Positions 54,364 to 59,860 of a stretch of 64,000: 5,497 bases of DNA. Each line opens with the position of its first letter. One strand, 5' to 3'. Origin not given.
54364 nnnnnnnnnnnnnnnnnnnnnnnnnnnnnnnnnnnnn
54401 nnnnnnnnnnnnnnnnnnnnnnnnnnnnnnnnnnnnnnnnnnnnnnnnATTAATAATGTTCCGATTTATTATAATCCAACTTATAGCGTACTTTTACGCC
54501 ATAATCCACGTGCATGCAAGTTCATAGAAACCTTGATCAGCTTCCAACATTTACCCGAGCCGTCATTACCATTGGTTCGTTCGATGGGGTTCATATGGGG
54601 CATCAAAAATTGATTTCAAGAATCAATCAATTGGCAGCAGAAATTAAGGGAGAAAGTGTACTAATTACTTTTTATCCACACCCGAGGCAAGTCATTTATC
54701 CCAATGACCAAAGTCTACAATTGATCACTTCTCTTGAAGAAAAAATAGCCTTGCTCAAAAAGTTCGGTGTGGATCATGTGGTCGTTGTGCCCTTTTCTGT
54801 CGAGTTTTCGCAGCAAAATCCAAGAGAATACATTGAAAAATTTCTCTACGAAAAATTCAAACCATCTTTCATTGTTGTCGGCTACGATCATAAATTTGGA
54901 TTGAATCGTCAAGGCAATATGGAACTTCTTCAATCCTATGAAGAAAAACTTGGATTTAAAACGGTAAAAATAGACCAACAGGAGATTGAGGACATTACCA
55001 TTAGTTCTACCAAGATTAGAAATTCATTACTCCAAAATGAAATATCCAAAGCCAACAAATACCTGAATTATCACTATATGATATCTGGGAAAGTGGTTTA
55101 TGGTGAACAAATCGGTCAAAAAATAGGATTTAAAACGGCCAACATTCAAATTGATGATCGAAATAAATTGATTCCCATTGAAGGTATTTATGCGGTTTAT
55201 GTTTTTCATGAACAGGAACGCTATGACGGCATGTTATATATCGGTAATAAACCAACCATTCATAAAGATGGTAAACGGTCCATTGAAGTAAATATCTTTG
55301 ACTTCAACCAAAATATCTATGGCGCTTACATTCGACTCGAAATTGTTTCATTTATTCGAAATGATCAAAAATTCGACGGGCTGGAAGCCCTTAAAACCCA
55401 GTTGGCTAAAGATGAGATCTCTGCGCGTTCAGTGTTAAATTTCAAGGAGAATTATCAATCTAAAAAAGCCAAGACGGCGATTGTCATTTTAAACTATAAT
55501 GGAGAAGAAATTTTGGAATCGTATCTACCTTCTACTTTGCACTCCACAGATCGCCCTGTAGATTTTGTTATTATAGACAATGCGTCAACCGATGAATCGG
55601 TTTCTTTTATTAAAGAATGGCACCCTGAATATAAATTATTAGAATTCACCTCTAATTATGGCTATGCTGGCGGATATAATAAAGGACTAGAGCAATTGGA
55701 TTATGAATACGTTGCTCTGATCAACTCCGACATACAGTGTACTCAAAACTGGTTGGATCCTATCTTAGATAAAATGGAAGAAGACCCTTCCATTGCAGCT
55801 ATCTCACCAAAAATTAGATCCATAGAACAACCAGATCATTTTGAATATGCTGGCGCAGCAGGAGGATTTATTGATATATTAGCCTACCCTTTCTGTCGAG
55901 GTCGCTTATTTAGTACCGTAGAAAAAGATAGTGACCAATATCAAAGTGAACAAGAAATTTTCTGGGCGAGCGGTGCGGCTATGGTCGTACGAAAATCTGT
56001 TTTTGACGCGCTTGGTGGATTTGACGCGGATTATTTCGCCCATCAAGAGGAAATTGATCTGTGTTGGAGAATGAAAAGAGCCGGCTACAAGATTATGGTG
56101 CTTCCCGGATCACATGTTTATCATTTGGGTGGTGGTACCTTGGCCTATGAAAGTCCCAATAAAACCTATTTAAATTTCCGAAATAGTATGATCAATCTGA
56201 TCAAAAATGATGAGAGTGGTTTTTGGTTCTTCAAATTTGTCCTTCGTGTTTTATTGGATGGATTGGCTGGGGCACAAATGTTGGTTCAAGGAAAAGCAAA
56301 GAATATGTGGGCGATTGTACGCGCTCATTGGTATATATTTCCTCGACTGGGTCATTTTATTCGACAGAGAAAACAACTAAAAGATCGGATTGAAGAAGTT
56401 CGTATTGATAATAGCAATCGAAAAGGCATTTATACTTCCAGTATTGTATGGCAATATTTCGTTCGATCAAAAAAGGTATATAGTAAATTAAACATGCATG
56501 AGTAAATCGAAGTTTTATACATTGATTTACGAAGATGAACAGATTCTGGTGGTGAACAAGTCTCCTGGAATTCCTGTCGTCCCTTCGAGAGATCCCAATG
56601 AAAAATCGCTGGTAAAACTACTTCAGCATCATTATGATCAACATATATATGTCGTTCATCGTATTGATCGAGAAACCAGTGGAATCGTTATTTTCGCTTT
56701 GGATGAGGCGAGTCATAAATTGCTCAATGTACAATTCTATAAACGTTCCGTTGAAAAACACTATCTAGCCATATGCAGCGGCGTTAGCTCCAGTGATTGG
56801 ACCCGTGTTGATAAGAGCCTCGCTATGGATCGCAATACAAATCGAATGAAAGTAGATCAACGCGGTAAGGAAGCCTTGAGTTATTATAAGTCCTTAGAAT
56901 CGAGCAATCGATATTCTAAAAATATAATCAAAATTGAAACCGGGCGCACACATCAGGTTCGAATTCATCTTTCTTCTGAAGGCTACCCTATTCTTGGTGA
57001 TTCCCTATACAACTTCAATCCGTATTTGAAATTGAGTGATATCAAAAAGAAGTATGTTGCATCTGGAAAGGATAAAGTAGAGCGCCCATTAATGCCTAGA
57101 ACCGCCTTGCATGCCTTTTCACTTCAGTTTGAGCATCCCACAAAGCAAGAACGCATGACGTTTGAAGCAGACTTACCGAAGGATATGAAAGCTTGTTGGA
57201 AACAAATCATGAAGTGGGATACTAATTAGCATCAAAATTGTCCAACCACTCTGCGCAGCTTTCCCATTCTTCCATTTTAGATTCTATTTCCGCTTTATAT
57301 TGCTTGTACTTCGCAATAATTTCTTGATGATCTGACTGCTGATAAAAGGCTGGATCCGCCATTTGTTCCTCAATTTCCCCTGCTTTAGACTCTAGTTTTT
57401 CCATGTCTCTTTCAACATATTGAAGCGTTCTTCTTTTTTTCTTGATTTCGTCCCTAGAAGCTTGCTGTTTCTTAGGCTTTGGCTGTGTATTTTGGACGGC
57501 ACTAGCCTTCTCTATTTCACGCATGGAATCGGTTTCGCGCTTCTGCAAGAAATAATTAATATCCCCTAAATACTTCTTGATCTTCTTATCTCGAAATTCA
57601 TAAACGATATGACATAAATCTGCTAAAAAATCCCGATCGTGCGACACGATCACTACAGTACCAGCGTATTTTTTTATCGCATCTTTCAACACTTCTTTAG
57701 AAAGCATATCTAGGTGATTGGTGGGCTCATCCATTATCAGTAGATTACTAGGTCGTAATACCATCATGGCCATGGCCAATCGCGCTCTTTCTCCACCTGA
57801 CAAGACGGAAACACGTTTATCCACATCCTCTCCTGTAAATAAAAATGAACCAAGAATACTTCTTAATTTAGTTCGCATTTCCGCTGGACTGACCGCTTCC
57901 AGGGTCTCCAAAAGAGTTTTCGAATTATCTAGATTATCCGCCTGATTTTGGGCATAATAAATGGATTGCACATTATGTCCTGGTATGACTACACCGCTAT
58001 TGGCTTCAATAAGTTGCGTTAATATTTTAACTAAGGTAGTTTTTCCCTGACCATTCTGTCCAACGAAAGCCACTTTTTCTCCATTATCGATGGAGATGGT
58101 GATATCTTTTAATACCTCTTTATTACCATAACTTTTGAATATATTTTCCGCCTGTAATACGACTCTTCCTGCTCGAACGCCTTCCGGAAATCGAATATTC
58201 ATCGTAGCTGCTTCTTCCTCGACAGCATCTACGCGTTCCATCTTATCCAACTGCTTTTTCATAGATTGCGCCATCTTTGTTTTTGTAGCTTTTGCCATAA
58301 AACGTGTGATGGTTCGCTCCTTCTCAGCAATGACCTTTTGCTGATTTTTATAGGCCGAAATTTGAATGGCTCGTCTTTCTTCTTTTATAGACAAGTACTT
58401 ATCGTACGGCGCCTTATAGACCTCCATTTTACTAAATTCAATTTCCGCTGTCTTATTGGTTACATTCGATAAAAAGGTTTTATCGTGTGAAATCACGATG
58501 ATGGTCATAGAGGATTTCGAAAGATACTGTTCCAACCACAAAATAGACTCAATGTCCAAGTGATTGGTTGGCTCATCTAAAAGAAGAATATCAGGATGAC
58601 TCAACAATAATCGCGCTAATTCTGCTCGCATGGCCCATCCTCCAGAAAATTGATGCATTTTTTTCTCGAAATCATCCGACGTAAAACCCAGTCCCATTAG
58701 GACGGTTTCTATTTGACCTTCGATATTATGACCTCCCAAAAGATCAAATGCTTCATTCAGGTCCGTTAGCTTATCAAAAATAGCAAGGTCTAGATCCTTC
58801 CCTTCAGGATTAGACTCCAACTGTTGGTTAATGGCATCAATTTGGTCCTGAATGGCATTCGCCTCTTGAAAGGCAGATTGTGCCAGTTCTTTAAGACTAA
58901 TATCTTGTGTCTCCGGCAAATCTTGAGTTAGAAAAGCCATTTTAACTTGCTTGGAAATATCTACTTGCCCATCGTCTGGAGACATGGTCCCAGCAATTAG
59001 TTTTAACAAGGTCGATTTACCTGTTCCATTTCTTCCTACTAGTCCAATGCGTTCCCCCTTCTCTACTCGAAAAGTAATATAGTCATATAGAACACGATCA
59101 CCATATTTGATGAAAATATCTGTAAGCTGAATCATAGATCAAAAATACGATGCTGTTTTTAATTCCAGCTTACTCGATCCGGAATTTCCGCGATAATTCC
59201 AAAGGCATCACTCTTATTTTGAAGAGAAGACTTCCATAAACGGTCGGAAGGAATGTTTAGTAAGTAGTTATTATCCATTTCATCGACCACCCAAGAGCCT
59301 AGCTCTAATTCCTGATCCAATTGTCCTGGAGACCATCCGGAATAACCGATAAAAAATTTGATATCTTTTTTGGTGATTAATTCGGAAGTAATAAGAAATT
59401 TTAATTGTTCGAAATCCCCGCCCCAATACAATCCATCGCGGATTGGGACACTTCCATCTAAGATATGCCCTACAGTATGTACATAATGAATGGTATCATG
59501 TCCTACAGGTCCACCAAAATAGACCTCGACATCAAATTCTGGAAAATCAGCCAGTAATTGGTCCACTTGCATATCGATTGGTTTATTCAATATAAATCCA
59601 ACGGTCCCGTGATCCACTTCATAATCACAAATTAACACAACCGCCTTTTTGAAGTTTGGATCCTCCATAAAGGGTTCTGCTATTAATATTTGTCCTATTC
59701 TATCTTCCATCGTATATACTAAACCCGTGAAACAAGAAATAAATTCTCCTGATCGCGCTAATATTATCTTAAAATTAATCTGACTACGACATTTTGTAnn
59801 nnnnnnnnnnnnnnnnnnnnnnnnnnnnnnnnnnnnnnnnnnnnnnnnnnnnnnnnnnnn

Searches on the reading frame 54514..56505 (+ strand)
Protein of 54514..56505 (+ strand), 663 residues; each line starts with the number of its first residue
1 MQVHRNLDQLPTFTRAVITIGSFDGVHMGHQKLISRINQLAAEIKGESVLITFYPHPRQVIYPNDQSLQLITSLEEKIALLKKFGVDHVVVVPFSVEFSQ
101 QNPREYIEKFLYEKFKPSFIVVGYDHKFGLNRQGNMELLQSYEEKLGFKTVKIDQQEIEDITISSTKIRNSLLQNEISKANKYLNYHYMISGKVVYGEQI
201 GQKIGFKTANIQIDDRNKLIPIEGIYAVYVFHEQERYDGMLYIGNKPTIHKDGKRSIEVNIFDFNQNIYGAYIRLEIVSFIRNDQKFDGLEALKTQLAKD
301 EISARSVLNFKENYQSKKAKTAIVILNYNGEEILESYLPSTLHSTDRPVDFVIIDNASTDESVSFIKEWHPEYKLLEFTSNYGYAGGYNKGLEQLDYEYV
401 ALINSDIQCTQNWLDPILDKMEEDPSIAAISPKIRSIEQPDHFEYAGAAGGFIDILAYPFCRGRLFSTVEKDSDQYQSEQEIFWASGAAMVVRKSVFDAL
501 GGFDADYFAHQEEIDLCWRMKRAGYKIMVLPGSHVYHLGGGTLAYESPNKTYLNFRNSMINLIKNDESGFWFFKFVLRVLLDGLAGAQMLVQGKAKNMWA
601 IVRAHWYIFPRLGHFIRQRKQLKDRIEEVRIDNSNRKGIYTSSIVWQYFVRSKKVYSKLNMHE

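Call 102: search_protein_families(library=pfam, proteins=[window:54514-56505:+], max_evalue=0.001)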
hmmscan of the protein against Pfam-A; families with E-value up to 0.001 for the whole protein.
window:54514-56505:+ (663 aa): 9 families
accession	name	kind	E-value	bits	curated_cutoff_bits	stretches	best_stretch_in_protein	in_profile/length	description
PF06574.18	FAD_syn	-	2e-50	171.2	27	1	14-167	6-158/158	FAD synthetase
PF01687.23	Flavokinase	-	1.4e-38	132.4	19.6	1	184-307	1-123/124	Riboflavin kinase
PF00535.33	Glycos_transf_2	-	4.2e-21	76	23.3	1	323-497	2-164/168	Glycosyl transferase family 2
PF10111.15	Glyco_tranf_2_2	-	2.3e-08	34.3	27.3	1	328-562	7-235/276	Glycosyltransferase like family 2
PF13641.12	Glyco_tranf_2_3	-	1.6e-07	32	27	1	321-540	3-214/230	Glycosyltransferase like family 2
PF01467.32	CTP_transf_like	-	6e-07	30.2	21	1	18-170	1-132/133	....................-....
PF13632.12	Glyco_trans_2_3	-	2.7e-06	27.8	27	1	399-537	1-123/198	Glycosyl transferase family group 2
PF13712.12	Glyco_tranf_2_5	-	0.0001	22.5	27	0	373-531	30-181/210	Glycosyltransferase like family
PF13506.12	Glyco_transf_21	-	0.00053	19.9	21.7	0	390-505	24-122/174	Glycosyl transferase family 21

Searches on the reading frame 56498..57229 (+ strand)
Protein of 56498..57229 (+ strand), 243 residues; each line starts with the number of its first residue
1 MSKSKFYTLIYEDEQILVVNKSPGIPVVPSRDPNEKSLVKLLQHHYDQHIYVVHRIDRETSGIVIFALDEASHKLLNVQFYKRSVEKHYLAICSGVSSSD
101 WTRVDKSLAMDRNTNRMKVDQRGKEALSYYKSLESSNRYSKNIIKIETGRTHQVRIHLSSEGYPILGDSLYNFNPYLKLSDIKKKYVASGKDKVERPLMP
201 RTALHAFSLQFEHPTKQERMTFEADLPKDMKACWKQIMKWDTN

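Call 102: search_protein_families(library=pfam, proteins=[window:56498-57229:+], max_evalue=0.001)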
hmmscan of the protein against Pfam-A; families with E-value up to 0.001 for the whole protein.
window:56498-57229:+ (243 aa): 1 family
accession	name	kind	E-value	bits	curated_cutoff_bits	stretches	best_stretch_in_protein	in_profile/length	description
PF00849.27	PseudoU_synth_2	-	4.2e-32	111.9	26.8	1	16-160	2-152/152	RNA pseudouridylate synthase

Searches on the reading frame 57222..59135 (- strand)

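Call 102: search_protein_families(library=pfam, proteins=[window:57222-59135:-], max_evalue=0.001)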
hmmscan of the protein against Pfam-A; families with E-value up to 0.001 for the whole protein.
window:57222-59135:- (637 aa): 22 families
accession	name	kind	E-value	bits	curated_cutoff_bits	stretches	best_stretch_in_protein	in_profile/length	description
PF00005.33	ABC_tran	-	9.8e-50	169.1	25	2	19-191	3-137/137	ABC transporter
PF12848.13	ABC_tran_Xtn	-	3.7e-22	78.7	25.9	1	231-313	2-84/85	ABC transporter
PF16326.10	ABC_tran_CTD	-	7.1e-11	42.6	32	1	566-626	5-66/69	ABC transporter C-terminal domain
PF13304.12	AAA_21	-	3.5e-09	37.6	27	0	31-47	3-19/304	AAA domain, putative AbiEii toxin, Type IV TA system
PF02463.25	SMC_N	-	1.3e-08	35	40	1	31-234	28-213/220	RecF/RecN/SMC N terminal domain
PF13191.12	AAA_16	-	1.1e-07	32.9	32.6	0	358-454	30-117/167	AAA ATPase domain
PF13555.12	AAA_29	-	5.1e-07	29.8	27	0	21-47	16-42/61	P-loop containing region of AAA domain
PF05729.18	NACHT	-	8.7e-07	29.4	26.7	0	30-99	3-73/167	NACHT domain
PF00004.35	AAA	-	9.9e-07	29.7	21.2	0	32-108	3-77/131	ATPase family associated with various cellular activities (AAA)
PF13401.12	AAA_22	-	3.9e-06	27.6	27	0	356-430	9-60/130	AAA domain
PF13604.12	AAA_30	-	1.2e-05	25.6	27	0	356-473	22-99/191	AAA domain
PF02367.23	TsaE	-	2.3e-05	24.8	26.6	0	343-395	12-64/128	Threonylcarbamoyl adenosine biosynthesis protein TsaE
PF03193.22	RsgA_GTPase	-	2.6e-05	24.6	30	0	274-377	40-131/174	RsgA GTPase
PF24883.2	NPHP3_N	-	3.6e-05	24.4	24.8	0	32-113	27-101/164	Nephrocystin 3, N-terminal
PF01926.29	MMR_HSR1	-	4.1e-05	24.1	21.9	0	29-50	1-22/113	50S ribosome-binding GTPase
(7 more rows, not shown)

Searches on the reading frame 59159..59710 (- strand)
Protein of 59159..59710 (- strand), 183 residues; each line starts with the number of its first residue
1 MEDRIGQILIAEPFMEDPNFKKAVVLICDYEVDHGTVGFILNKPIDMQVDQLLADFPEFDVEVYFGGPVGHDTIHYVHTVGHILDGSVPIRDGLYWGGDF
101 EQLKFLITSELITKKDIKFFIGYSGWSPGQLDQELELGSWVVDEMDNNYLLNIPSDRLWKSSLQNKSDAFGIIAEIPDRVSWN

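Call 102: search_protein_families(library=pfam, proteins=[window:59159-59710:-], max_evalue=0.001)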
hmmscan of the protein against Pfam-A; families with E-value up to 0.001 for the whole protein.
window:59159-59710:- (183 aa): 1 family
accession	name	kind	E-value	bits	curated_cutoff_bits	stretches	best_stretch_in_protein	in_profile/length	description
PF02622.21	DUF179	-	1.4e-43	149.1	27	1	13-164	1-154/157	AlgH-like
